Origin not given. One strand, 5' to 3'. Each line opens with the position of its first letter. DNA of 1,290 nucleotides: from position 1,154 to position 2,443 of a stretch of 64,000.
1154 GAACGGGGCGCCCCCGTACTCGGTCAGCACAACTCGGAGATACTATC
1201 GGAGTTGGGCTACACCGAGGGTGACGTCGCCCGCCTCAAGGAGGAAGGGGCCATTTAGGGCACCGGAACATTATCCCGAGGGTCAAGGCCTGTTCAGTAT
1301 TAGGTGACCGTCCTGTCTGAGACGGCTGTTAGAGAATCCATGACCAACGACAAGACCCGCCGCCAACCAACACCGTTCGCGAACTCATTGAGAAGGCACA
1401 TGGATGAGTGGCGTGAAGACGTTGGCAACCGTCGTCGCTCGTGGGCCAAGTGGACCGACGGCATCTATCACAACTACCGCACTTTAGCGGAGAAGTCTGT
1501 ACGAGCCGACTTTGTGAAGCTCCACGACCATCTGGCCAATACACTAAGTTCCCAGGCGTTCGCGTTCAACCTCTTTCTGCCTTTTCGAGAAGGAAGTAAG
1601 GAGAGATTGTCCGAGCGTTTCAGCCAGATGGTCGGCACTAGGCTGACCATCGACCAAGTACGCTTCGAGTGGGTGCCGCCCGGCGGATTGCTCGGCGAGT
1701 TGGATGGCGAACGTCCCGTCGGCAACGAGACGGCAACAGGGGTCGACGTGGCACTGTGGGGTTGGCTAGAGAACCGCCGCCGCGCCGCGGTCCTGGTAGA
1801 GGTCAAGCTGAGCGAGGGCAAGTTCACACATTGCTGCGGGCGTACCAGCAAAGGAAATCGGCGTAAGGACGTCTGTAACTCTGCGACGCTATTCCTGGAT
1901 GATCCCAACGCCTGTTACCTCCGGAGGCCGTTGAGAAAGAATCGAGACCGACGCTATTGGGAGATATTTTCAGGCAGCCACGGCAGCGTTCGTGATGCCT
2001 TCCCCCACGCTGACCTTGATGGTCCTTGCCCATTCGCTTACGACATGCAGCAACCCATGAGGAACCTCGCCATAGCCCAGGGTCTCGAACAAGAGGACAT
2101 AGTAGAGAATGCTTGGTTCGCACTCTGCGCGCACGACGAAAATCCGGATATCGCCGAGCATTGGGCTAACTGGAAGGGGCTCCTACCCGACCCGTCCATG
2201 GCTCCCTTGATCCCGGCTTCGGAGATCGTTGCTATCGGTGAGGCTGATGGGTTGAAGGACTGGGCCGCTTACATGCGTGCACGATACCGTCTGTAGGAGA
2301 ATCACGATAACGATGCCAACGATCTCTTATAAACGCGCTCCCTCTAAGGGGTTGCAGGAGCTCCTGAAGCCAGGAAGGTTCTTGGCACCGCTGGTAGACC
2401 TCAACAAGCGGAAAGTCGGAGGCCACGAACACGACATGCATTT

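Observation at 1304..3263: Tandem pair of dissimilar PD-(D/E)XK nuclease-like genes with no methyltransferase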

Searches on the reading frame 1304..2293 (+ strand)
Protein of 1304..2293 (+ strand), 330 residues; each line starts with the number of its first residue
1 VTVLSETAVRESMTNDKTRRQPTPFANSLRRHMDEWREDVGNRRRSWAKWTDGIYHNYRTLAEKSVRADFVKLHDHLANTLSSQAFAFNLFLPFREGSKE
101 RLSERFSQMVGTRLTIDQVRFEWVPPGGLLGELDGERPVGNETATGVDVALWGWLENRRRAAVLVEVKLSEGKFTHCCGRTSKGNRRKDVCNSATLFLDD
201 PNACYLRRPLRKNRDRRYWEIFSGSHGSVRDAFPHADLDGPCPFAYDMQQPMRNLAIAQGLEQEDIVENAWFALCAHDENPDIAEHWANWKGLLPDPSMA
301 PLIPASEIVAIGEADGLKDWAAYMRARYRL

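Call 3: search_protein_families(library=pfam, proteins=[window:1304-2293:+], max_evalue=1)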
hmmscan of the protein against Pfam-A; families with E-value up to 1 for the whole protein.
window:1304-2293:+ (330 aa): 2 families
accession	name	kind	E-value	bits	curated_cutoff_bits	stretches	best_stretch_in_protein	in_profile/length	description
PF22558.3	REase-ARP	-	5.8e-22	79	27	1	55-328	40-269/270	Restriction Endonuclease associating with ARP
PF20796.3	PDDEXK_13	-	1.1e-18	68.1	27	2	77-203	82-199/290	PD-(D/E)XK nuclease superfamily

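Call 4: search_protein_families(library=padloc, proteins=[window:1304-2293:+], max_evalue=1)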
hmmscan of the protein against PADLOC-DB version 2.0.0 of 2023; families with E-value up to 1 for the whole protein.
window:1304-2293:+ (330 aa): 0 families

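Call 5: search_protein_families(library=ncbifam, proteins=[window:1304-2293:+], max_evalue=1)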
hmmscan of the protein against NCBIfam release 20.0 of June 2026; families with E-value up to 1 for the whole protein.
window:1304-2293:+ (330 aa): 0 families

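Call 6: search_solved_structures(query=window:1304-2293:+, max_evalue=10, show_alignments=2)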
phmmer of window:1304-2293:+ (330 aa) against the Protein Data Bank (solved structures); distinct sequences matched with E-value up to 10: 3.
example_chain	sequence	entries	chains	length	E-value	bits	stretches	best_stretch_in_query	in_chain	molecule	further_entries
3dxl_A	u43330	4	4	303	0.34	13.3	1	28-90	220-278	Allergen Aed a 2 | D7 protein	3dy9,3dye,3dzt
8vb3_A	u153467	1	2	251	0.79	12.1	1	197-263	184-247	Dienelactone hydrolase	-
8av2_A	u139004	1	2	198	1.2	11.5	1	31-73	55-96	Leptin receptor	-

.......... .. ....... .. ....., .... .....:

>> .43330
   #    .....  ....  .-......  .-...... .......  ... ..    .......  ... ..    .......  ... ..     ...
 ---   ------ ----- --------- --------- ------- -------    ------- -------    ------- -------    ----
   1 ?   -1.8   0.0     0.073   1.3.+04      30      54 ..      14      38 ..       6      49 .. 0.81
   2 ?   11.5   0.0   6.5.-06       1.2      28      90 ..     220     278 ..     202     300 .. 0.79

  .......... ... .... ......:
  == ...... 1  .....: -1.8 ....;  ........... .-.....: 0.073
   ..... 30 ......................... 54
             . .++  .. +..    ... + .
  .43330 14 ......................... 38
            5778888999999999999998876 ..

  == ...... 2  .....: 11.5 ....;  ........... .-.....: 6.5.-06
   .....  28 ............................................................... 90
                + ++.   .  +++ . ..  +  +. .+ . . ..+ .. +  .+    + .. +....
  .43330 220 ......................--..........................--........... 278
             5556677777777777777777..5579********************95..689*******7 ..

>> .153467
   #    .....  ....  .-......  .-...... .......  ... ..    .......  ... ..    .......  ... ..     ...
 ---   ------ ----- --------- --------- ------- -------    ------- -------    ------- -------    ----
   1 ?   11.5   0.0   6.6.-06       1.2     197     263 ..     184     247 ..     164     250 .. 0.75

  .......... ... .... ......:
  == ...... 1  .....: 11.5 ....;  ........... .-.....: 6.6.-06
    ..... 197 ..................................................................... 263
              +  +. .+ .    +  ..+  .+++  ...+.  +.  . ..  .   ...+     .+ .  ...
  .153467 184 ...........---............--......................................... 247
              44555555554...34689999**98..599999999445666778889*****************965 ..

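Call 10: search_protein_families(library=phrogs, proteins=[window:1304-2293:+], max_evalue=1)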
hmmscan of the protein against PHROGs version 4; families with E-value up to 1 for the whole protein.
window:1304-2293:+ (330 aa): 1 family
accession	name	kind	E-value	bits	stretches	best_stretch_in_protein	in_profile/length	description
phrog_22652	-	unknown function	0.14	13.1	1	108-147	19-57/82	-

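Call 22: find_homologous_proteins(query=window:1304-2293:+, max_evalue=0.001)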
Query window:1304-2293:+ (330 aa): 365 proteins with E <= 0.001 among 5272 candidates; the best 120 are listed.
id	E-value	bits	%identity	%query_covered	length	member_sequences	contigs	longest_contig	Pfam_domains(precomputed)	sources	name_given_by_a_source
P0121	3.3e-196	669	89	96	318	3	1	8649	PF20796.4,PF22558.4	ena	-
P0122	1.5e-175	601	81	96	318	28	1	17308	PF20796.4,PF22558.4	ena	-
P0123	4.0e-163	561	75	96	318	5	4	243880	PF20796.4,PF22558.4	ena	-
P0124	4.5e-163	560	75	98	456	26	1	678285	PF20796.4,PF22558.4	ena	-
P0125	1.2e-160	552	73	96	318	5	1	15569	PF20796.4,PF22558.4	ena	-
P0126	1.7e-160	552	74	96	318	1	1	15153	PF20796.4,PF22558.4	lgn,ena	-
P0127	1.2e-158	546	73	96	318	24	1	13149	PF20796.4,PF22558.4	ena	-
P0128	2.8e-157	541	74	93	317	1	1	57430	PF20796.4,PF22558.4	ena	-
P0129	7.9e-157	540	73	97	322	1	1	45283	PF20796.4,PF22558.4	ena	-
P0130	5.1e-156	537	73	95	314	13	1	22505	PF20796.4,PF22558.4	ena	-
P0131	9.4e-155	533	71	96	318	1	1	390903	PF20796.4,PF22558.4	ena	-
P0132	9.4e-153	526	75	90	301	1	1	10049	PF20796.4,PF22558.4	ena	-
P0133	3.5e-152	525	71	96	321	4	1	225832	PF20796.4,PF22558.4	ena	-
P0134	1.0e-151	523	71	96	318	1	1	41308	PF20796.4,PF22558.4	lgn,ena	-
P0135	8.2e-151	520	69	96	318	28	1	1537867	PF20796.4,PF22558.4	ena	-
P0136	2.0e-149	516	74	90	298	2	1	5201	PF20796.4,PF22558.4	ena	-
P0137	1.3e-146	506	69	96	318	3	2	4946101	PF20796.4,PF22558.4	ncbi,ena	-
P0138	2.9e-146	505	69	96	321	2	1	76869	PF20796.4,PF22558.4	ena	-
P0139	2.9e-146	505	69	96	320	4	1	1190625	PF20796.4,PF22558.4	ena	-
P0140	8.5e-146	504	69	96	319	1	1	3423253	PF20796.4,PF22558.4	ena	-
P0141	3.7e-145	501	75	86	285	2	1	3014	PF20796.4,PF22558.4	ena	-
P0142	2.0e-144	499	69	96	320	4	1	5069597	PF20796.4,PF22558.4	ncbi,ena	-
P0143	1.0e-143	497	66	96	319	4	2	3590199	PF20796.4,PF22558.4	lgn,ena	-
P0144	2.0e-143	496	70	94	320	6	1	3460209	PF20796.4,PF22558.4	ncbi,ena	-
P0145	2.0e-143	496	73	90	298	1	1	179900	PF20796.4,PF22558.4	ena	-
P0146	3.6e-143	495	67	96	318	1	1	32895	PF20796.4,PF22558.4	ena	-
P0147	2.0e-142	493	75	86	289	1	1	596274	PF20796.4,PF22558.4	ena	-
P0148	7.1e-142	491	72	90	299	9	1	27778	PF20796.4,PF22558.4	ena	-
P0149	3.2e-140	485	70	90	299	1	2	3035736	PF20796.4,PF22558.4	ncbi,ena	-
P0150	4.6e-140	485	66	96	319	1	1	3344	PF20796.4,PF22558.4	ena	-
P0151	5.9e-140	484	67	96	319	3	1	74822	PF20796.4,PF22558.4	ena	-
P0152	1.0e-139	484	71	90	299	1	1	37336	PF20796.4,PF22558.4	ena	-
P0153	1.3e-139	483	69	94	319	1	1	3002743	PF20796.4,PF22558.4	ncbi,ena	-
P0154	5.9e-139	481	68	93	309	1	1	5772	PF20796.4,PF22558.4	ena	-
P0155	1.2e-138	480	71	90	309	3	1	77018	PF20796.4,PF22558.4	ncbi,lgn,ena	-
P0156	1.5e-138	480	66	96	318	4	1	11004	PF20796.4,PF22558.4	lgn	-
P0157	1.9e-138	479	65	96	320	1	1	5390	PF20796.4,PF22558.4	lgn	-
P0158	2.3e-138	479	66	95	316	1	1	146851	PF20796.4,PF22558.4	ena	-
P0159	2.6e-138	479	66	96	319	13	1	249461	PF20796.4,PF22558.4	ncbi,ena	-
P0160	5.7e-138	478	68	90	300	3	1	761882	PF20796.4,PF22558.4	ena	-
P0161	3.6e-137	475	69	90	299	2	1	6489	PF20796.4,PF22558.4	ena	-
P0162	1.2e-136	474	68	90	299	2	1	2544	PF20796.4,PF22558.4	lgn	-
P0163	8.8e-136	471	66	94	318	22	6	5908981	PF20796.4,PF22558.4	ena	-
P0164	2.0e-135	469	63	96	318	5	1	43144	PF20796.4,PF22558.4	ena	-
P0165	2.5e-135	469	77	77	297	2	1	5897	PF20796.4,PF22558.4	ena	-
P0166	5.0e-135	468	64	96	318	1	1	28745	PF20796.4,PF22558.4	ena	-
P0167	2.9e-134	466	64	96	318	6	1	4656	PF20796.4,PF22558.4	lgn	-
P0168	4.8e-134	465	69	90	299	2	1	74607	PF20796.4,PF22558.4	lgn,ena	-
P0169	6.4e-134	465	64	96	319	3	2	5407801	PF20796.4,PF22558.4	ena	-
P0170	1.3e-133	464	69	88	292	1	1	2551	PF20796.4,PF22558.4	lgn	-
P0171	3.2e-133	462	67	91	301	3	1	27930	PF20796.4,PF22558.4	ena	-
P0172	1.1e-132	460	63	96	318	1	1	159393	PF20796.4,PF22558.4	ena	-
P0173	1.6e-132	460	75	80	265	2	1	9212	PF20796.4,PF22558.4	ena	-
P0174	2.0e-132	460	63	98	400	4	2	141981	PF20796.4,PF22558.4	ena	-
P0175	2.1e-132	460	62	96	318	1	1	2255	PF20796.4,PF22558.4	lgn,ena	-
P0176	2.6e-132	459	62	100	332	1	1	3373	PF20796.4,PF22558.4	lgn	-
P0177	4.3e-132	459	64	93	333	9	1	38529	PF20796.4,PF22558.4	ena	-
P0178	4.5e-132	458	63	96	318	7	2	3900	PF20796.4,PF22558.4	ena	-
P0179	9.4e-132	457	62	96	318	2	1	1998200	PF20796.4,PF22558.4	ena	-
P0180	1.2e-131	457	71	86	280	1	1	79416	PF20796.4,PF22558.4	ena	-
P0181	1.5e-131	457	63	96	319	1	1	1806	PF20796.4,PF22558.4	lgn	-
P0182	1.7e-131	457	62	96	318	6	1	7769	PF20796.4,PF22558.4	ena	-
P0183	3.4e-131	456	64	95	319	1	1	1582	PF20796.4,PF22558.4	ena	-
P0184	5.1e-131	455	74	80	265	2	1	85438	PF20796.4,PF22558.4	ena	-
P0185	6.6e-131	455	62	96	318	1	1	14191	PF20796.4,PF22558.4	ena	-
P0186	1.1e-130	454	62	97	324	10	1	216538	PF20796.4,PF22558.4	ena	-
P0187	1.3e-130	454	63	96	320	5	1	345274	PF20796.4,PF22558.4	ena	-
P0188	1.3e-130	454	65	95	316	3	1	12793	PF20796.4,PF22558.4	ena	-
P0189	1.6e-130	453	65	95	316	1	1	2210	PF20796.4,PF22558.4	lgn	-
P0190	2.1e-130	453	69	86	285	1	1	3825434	PF20796.4,PF22558.4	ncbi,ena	-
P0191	3.1e-130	452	62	99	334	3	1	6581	PF20796.4,PF22558.4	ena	-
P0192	3.2e-130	452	65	93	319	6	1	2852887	PF20796.4,PF22558.4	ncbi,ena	-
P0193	3.6e-130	452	65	93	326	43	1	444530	PF20796.4,PF22558.4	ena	-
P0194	3.9e-130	452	63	95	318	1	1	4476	PF20796.4,PF22558.4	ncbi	-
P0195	4.9e-130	452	61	96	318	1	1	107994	PF20796.4,PF22558.4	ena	-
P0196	5.8e-130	452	63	95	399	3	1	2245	PF20796.4,PF22558.4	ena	-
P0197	9.5e-130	451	64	93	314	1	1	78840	PF20796.4,PF22558.4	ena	-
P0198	1.0e-129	451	61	99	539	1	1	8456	PF20796.4,PF22558.4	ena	-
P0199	1.4e-129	450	62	96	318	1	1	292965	PF20796.4,PF22558.4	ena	-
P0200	1.7e-129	450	69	86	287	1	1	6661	PF20796.4,PF22558.4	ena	-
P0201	2.2e-129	450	63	95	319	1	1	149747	PF20796.4,PF22558.4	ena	-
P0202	5.1e-129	448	62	95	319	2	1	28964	PF20796.4,PF22558.4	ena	-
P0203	5.2e-129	448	62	96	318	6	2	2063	PF20796.4,PF22558.4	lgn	-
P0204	6.2e-129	448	63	93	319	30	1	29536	PF20796.4,PF22558.4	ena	-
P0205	6.9e-129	448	68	86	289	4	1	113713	PF20796.4,PF22558.4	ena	-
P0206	9.9e-129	447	64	94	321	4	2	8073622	PF20796.4,PF22558.4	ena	-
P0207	1.2e-128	447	63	96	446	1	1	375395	PF20796.4,PF22558.4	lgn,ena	-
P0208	2.0e-128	446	67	88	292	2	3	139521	PF20796.4,PF22558.4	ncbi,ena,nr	ncbi:MAG: hypothetical protein OXG65_16990 [Chloroflexi bacterium]|nr:hypothetical protein [Chlorofl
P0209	2.6e-128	446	72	83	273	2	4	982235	PF20796.4,PF22558.4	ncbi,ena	-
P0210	3.7e-128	446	63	95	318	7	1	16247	PF20796.4,PF22558.4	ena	-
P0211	4.1e-128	445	67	88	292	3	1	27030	PF20796.4,PF22558.4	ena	-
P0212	4.3e-128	445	62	95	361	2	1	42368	PF20796.4,PF22558.4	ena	-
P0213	6.2e-128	445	63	94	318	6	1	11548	PF20796.4,PF22558.4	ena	-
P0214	9.9e-128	444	62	95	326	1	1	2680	PF20796.4,PF22558.4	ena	-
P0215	1.1e-127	444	64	90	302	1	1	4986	PF20796.4,PF22558.4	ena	-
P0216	1.1e-127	444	62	95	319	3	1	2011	PF20796.4,PF22558.4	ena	-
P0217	1.5e-127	444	62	96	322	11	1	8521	PF20796.4,PF22558.4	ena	-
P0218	2.7e-127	443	63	94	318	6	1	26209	PF20796.4,PF22558.4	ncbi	-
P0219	2.7e-127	443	63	93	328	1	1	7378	PF20796.4,PF22558.4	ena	-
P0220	2.9e-127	443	64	93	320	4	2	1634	PF20796.4,PF22558.4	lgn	-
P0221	3.0e-127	443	62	95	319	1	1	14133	PF20796.4,PF22558.4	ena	-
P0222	6.4e-127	442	67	86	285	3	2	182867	PF20796.4,PF22558.4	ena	-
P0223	1.2e-126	441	62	93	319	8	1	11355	PF20796.4,PF22558.4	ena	-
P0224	1.3e-126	440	63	93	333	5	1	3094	PF20796.4,PF22558.4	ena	-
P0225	2.2e-126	440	61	96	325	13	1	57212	PF20796.4,PF22558.4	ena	-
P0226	2.5e-126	440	63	94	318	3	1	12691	PF20796.4,PF22558.4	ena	-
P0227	2.5e-126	440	63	93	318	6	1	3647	PF20796.4,PF22558.4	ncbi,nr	ncbi:MAG: hypothetical protein F4145_12495 [Boseongicola sp. SB0675_bin_26]|nr:hypothetical protein 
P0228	2.6e-126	440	65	90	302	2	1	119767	PF20796.4,PF22558.4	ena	-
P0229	5.5e-126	438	60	96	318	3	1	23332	PF20796.4,PF22558.4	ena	-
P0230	7.1e-126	438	60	96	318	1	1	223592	PF20796.4,PF22558.4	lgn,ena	-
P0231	8.8e-126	438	64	94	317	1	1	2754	PF20796.4,PF22558.4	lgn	-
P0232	1.5e-125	437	64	90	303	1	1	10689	PF20796.4,PF22558.4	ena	-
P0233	1.8e-125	437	62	94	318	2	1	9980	PF20796.4,PF22558.4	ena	-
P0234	2.2e-125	436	66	89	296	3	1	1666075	PF20796.4,PF22558.4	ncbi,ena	-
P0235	2.2e-125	436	62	92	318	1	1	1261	PF20796.4,PF22558.4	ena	-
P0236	2.4e-125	436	65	90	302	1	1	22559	PF20796.4,PF22558.4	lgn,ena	-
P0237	4.7e-125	435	60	96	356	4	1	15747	PF20796.4,PF22558.4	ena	-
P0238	8.1e-125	435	61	98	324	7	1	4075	PF20796.4,PF22558.4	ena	-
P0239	8.6e-125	435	63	90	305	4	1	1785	PF20796.4,PF22558.4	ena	-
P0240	1.3e-124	434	61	96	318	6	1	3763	PF20796.4,PF22558.4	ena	-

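Call 38: search_solved_structures(query=A3, max_evalue=10, show_alignments=3)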
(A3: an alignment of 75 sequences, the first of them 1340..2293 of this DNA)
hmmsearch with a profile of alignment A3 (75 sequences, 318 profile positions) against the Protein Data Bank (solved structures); distinct sequences matched with E-value up to 10: 0.

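Call 39: predict_structure(alignment_id=A3)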
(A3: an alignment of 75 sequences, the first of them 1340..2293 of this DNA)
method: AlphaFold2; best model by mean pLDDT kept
length: 318 residues; sequences in the alignment: 75
mean_pLDDT: 89.5   pTM: 0.89
mean pLDDT of the five models: 89.5, 89.2, 88.8, 88.6, 86.0
residues with pLDDT >= 90: 218; 70-90: 75; 50-70: 16; < 50: 9
segments of 3 or more residues with pLDDT < 50: 1-7
pLDDT, mean of each block of 10 residues (from residue 1): 45 92 67 76 96 94 84 97 97 97 97 88 85 92 98 96 84 86 91 65 88 94 96 91 96 96 96 96 93 98 98 96
secondary structure, 60 per line:
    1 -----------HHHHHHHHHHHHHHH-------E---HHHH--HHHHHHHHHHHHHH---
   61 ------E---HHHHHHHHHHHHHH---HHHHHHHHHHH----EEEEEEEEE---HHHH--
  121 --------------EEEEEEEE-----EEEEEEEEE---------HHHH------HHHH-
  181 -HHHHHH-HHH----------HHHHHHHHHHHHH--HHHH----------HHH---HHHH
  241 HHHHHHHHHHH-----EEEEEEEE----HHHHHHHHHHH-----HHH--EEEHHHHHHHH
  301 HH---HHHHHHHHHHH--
elements in order: H12-26 H38-41 H44-57 H71-84 H88-98 E103-111 H115-118 E135-142 E148-156 H166-169 H176-179 H182-187 H202-214 H217-220 H237-251 E257-264 H269-279 E290-292 H293-302 H306-316

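Call 45: fold_search(model_id=the predicted structure, library=pdb)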
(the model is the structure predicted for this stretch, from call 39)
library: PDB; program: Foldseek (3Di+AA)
matches with E <= 10: 383; with E <= 0.001: 0
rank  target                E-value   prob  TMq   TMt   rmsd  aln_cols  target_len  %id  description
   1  8pc7_A                2.2e-01  0.05  0.16  0.16  19.3       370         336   10  STRUCTURE OF ESTER-HYDROLASE EH3 FROM THE METAGENOME OF MARINE SEDIMENTS AT MILAZZO HARBOR (SICILY, ITALY) COMPLEXED W (released 2023-07-19)
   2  1sa3_A                4.7e-01  0.06  0.18  0.20  14.4       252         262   12  An asymmetric complex of restriction endonuclease MspI on its palindromic DNA recognition site (released 2004-09-07)
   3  6ecf_E                4.7e-01  0.06  0.13  0.15  15.6       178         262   10  Vlm2 thioesterase domain with genetically encoded 2,3-diaminopropionic acid bound with a dodecadepsipeptide, space gro (released 2018-12-12)
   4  4coq_B                5.0e-01  0.15  0.10  0.13   6.8        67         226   15  The complex of alpha-Carbonic anhydrase from Thermovibrio ammonificans with inhibitor sulfanilamide. (released 2014-10-15)
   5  9iac_A                5.0e-01  0.04  0.11  0.13  15.4       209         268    9  Structure of the Argonaute-associated Cas4 family protein 1 (ACE1) from Microcystis aeruginosa (MaACE1) (released 2025-04-23)
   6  5hc2_A                5.6e-01  0.03  0.17  0.16  18.9       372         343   11  Structure of esterase Est22 mutant-S188A with p-nitrophenol (released 2017-01-18)
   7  4twl_B                5.9e-01  0.13  0.09  0.12   6.7        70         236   14  Crystal structure of dioscorin complexed with ascorbate (released 2015-04-01)
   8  5tt8_D                6.3e-01  0.18  0.10  0.15   5.9        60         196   12  Crystal structure of the complex of Helicobacter pylori alpha-carbonic anhydrase with benzolamide (released 2017-09-13)
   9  4yha_D                7.1e-01  0.18  0.11  0.15   6.2        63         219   11  Crystal structure of the complex of Helicobacter pylori alpha-Carbonic Anhydrase with methazolamide (released 2015-07-01)
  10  4c3t_A                7.5e-01  0.18  0.11  0.14   6.3        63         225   16  The Carbonic anhydrase from Thermovibrio ammonificans reveals an interesting intermolecular disulfide contributing to  (released 2014-09-10)
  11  2vld_A                7.5e-01  0.10  0.15  0.20  10.6       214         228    9  crystal structure of a repair endonuclease from Pyrococcus abyssi (released 2009-05-19)
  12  8zue_A                7.5e-01  0.06  0.20  0.14  16.1       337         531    7  cryo-electron microscopy (cryo-EM) structure of the Hachiman defense system from Escherichia coli (released 2025-03-26)
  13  5hc0                  7.5e-01  0.03  0.17  0.16  18.5       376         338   13  Structure of esterase Est22 with p-nitrophenol (released 2017-01-18)
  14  4ygf_A                8.0e-01  0.13  0.10  0.14   6.8        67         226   13  Crystal structure of the complex of Helicobacter pylori alpha-Carbonic Anhydrase with acetazolamide (released 2015-07-01)
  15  5tuo_G                8.0e-01  0.11  0.10  0.13   8.8        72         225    8  Crystal structure of the complex of Helicobacter pylori alpha-carbonic anhydrase with 5-amino-1,3,4-thiadiazole-2-sulf (released 2017-09-13)
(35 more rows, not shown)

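Call 47: find_related_loci(query=A3, collection=metagenome_contigs, flank=5000)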
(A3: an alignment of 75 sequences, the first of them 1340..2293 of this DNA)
Query A3 (318 aa) in metagenome_contigs; peptide patterns used: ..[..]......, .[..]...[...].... (x = any residue, [..] = any of these).
47 stretches matched a pattern; 18 encode a relative of the query (tblastn E <= 1e-3); 17 distinct loci.
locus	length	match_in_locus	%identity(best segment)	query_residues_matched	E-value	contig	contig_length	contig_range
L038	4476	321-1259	63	6-318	2e-127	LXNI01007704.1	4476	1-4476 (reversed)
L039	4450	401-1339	61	6-318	2e-127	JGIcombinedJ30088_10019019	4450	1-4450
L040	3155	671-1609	61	6-318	3e-130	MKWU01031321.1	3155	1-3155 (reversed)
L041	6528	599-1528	63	9-318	3e-124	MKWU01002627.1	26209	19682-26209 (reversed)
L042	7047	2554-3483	63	9-318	3e-124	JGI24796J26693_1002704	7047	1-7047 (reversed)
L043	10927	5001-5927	57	11-318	1e-112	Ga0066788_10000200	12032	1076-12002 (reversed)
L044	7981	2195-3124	55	10-318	1e-109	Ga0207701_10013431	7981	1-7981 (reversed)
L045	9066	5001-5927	55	11-318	9e-108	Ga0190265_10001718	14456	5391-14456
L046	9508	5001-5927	53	11-318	3e-106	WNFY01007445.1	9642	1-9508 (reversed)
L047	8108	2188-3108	57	11-316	2e-100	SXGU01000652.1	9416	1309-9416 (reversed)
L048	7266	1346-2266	57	11-316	4e-100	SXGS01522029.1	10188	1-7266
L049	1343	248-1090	53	1-278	2e-98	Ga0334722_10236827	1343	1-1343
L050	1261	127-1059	48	9-318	7e-98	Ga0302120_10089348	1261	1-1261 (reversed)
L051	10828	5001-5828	64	1-275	1e-109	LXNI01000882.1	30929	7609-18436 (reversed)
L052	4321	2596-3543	43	11-318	3e-64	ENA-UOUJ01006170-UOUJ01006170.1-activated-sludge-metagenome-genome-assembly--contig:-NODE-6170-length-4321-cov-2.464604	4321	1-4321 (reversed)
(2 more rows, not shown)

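Call 49: find_related_loci(query=A3, collection=viral_contigs, flank=8000)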
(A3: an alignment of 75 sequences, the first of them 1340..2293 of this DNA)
Query A3 (318 aa) in viral_contigs; peptide patterns used: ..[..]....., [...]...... (x = any residue, [..] = any of these).
45 stretches matched a pattern, but none encodes a relative of the query by tblastn (E <= 1e-3).
